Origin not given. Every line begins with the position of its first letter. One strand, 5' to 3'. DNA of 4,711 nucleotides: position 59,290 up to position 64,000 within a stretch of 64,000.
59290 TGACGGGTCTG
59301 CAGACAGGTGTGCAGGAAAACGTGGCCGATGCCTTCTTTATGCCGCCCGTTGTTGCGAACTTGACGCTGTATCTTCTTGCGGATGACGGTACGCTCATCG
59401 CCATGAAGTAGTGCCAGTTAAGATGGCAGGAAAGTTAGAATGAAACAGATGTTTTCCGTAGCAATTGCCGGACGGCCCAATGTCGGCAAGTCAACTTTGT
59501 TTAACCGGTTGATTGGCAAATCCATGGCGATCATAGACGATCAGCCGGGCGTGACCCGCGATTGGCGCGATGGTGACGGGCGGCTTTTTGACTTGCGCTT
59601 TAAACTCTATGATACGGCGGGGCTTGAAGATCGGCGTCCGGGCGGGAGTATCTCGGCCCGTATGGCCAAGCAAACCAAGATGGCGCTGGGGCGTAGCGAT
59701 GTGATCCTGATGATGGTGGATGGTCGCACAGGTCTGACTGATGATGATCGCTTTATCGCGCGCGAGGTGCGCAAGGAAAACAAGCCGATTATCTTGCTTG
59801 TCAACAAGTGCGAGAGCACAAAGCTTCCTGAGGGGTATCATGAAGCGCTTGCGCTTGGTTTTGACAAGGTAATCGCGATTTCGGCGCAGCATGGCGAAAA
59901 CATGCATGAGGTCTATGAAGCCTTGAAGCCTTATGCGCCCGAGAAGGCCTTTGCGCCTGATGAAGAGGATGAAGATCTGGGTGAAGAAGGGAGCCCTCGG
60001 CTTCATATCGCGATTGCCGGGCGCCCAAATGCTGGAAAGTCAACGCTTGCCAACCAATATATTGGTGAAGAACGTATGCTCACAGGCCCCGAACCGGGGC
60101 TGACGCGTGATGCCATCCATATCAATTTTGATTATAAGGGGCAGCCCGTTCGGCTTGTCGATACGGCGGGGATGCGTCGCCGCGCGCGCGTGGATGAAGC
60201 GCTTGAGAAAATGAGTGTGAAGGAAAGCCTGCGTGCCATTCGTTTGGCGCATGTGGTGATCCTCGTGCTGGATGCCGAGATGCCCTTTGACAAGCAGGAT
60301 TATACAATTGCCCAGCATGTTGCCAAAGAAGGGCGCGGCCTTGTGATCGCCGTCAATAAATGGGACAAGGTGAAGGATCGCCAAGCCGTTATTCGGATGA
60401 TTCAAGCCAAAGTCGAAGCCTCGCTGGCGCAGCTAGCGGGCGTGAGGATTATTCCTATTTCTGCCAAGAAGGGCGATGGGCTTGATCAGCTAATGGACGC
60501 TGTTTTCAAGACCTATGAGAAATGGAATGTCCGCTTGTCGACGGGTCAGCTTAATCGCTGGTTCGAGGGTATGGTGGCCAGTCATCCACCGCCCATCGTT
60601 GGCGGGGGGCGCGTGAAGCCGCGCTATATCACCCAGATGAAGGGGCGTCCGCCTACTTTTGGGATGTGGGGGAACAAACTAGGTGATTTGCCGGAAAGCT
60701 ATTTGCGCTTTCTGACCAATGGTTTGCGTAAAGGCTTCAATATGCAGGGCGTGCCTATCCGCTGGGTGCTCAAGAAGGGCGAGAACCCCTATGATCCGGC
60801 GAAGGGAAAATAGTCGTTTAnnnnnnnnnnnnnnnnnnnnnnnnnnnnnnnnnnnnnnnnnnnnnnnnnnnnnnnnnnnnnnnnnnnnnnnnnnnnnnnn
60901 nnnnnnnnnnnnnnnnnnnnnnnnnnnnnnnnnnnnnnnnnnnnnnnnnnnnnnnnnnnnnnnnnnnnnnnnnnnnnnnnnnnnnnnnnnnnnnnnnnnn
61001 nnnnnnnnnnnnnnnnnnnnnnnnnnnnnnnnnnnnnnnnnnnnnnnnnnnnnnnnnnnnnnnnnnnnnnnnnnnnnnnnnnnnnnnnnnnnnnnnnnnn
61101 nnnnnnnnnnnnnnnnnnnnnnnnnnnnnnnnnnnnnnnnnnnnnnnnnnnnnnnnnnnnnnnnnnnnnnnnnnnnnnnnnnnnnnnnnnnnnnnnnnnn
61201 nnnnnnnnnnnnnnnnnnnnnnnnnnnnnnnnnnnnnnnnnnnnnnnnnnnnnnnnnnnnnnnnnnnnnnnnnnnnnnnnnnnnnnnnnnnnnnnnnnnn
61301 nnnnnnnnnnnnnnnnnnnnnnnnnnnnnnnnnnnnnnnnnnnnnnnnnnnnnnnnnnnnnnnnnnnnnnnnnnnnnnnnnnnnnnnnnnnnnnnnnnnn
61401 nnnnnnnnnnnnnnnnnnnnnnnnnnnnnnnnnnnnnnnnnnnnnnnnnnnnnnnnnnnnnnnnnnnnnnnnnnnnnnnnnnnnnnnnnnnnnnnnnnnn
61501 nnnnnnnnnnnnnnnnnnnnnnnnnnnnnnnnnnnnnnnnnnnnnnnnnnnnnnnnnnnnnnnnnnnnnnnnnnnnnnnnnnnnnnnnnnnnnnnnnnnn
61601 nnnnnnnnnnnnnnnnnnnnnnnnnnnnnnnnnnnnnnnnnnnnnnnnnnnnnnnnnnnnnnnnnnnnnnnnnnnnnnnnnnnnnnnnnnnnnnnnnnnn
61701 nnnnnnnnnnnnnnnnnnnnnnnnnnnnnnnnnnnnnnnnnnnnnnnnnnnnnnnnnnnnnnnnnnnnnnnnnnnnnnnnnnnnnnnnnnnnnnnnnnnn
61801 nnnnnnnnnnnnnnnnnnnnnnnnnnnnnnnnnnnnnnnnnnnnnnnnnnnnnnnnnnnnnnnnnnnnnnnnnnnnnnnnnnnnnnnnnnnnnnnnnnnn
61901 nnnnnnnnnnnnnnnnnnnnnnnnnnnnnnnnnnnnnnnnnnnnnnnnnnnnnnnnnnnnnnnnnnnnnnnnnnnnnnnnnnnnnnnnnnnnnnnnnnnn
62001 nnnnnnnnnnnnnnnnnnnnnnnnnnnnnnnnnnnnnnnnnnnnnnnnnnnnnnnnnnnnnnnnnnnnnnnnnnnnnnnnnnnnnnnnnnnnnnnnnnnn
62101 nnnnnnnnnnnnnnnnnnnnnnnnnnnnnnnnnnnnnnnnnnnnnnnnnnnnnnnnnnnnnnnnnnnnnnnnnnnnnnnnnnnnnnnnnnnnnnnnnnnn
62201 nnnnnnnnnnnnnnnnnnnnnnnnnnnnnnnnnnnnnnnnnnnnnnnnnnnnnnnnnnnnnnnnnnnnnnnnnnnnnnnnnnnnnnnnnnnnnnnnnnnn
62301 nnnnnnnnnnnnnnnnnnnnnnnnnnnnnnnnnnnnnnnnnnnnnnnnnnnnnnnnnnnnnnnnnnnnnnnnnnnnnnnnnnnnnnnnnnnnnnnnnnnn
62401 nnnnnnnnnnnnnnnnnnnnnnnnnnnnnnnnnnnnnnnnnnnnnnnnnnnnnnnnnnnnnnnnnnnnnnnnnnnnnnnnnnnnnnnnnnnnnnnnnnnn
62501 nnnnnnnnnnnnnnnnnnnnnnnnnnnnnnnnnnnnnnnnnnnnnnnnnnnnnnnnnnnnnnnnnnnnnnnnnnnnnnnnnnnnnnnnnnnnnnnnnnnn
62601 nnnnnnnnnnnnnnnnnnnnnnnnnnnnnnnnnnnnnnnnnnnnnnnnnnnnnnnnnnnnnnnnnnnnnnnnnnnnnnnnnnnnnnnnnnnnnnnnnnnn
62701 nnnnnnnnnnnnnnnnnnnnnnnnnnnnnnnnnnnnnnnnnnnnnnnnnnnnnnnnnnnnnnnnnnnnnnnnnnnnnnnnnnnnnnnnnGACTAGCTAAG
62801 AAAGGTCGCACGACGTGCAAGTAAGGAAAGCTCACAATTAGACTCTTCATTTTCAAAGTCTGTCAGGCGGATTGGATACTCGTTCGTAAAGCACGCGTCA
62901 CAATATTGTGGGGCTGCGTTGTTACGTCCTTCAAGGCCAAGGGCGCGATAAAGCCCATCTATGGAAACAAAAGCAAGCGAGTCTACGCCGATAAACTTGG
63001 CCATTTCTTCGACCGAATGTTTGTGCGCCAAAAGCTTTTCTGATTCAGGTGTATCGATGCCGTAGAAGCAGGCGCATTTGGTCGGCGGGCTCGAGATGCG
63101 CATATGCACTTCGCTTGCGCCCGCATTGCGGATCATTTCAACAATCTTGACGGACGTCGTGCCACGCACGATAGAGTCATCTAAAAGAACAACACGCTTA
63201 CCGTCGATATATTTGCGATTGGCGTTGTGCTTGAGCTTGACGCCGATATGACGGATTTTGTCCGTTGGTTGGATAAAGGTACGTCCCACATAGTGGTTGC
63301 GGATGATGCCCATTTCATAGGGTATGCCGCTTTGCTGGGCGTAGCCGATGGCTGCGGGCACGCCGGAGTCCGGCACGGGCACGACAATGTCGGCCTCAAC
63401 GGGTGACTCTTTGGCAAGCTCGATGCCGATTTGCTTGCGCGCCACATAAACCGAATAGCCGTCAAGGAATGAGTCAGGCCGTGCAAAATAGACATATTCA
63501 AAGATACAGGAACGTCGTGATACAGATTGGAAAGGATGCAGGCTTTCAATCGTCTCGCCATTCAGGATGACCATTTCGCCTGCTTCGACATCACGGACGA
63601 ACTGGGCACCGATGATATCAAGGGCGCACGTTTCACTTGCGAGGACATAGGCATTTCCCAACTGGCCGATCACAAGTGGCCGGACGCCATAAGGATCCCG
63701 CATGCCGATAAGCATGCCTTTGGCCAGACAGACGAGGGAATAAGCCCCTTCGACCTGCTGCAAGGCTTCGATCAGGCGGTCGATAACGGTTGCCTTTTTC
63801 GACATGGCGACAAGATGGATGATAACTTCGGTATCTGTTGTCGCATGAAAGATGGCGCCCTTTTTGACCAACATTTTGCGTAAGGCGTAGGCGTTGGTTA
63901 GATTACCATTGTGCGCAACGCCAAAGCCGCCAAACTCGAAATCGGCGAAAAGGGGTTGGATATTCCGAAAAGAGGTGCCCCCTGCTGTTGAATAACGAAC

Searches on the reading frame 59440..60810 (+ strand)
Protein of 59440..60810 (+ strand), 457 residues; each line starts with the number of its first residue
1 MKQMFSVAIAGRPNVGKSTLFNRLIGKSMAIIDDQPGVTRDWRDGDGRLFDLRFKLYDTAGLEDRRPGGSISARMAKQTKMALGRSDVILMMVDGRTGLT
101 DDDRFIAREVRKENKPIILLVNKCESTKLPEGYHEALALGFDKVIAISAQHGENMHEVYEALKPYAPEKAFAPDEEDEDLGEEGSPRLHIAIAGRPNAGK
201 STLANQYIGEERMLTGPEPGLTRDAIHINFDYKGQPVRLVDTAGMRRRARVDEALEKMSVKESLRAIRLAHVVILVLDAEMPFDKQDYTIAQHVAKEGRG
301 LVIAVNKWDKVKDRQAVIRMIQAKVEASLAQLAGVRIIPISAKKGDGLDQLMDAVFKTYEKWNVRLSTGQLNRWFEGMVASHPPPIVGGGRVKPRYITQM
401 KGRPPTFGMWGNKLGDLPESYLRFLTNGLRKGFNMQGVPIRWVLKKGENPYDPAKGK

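Call 29: search_protein_families(library=ncbifam, proteins=[window:59440-60810:+], max_evalue=0.00001)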
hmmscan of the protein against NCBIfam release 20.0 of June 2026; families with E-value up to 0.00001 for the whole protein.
window:59440-60810:+ (457 aa): 27 families (the best 25 are shown)
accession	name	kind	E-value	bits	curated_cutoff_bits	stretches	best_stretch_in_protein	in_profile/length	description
TIGR03594.1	GTPase_EngA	equivalog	7.7e-151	503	306.7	1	6-443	2-430/432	ribosome biogenesis GTPase Der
NF002828.0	PRK03003.1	equivalog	1.4e-96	324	631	1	5-445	41-467/477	ribosome biogenesis GTPase Der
NF007071.0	PRK09518.1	equivalog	1.3e-91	308.3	953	1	3-444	270-697/706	bifunctional cytidylate kinase/GTPase Der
TIGR00231.1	small_GTP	domain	7.2e-58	195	42.5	2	189-356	5-163/164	GTP-binding protein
NF000908.1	PRK00089.1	equivalog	2.7e-56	191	237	2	6-172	5-173/291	GTPase Era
TIGR00450.1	mnmE_trmE_thdF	equivalog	6.9e-50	170.4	252.6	2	188-363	210-371/446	tRNA uridine-5-carboxymethylaminomethyl(34) synthesis GTPase MnmE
NF003661.0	PRK05291.1-3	equivalog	3.7e-49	168.3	380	2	188-361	217-372/448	tRNA uridine-5-carboxymethylaminomethyl(34) synthesis GTPase MnmE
TIGR03918.1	GTP_HydF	equivalog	7.1e-46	156.8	325.55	2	4-170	7-171/392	[FeFe] hydrogenase H-cluster maturation GTPase HydF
TIGR00436.1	era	equivalog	3.9e-40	137.9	116.25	2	7-174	3-171/270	GTPase Era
TIGR03596.1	GTPase_YlqF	equivalog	2.8e-34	118.8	208.2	2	75-245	11-173/276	ribosome biogenesis GTPase YlqF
TIGR03598.1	GTPase_YsxC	equivalog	1.7e-28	99.6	124.45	2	188-354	19-184/186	ribosome biogenesis GTP-binding protein YihA/YsxC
TIGR00437.1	feoB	equivalog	2.2e-22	79.5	315.65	2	194-357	1-152/594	ferrous iron transport protein B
NF003255.0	PRK04213.1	equivalog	4.2e-22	78.5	164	2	187-361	9-194/204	GTP-binding protein EngB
TIGR03156.1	GTP_HflX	equivalog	2.9e-18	65.9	216.75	2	2-163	187-348/351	GTPase HflX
NF007171.0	PRK09602.1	subfamily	1.9e-13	50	387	0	4-39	2-36/397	YchF-related putative GTPase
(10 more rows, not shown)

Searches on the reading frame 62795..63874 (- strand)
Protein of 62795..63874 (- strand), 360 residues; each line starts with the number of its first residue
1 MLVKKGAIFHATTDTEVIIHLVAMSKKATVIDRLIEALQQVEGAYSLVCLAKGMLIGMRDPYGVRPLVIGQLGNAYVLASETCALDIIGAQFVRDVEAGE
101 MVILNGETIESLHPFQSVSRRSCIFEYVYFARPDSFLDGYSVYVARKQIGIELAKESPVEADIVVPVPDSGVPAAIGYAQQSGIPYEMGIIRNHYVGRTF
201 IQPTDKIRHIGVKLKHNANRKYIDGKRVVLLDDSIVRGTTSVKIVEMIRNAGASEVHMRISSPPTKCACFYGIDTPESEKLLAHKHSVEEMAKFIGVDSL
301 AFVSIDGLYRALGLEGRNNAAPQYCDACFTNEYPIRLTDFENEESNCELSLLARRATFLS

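Call 29: search_protein_families(library=ncbifam, proteins=[window:62795-63874:-], max_evalue=0.00001)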
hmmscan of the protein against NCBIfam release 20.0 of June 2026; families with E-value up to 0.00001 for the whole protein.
window:62795-63874:- (360 aa): 5 families
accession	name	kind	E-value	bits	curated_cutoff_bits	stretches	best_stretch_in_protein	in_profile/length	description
TIGR01134.1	purF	equivalog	4.1e-112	375.7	350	1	3-334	115-432/432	amidophosphoribosyltransferase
NF001484.0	PRK00331.1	subfamily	1.3e-11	43.6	381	1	2-111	113-223/601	isomerizing glutamine--fructose-6-phosphate transaminase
TIGR01135.1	glmS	equivalog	5.3e-10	38.4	418.05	1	2-117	112-227/607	glutamine--fructose-6-phosphate transaminase (isomerizing)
TIGR01536.1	asn_synth_AEB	equivalog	7.8e-10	38.4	267.1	1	2-91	89-171/517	asparagine synthase (glutamine-hydrolyzing)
NF002620.0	PRK02277.1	subfamily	1.6e-06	27.9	115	1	152-257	78-173/201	orotate phosphoribosyltransferase-like protein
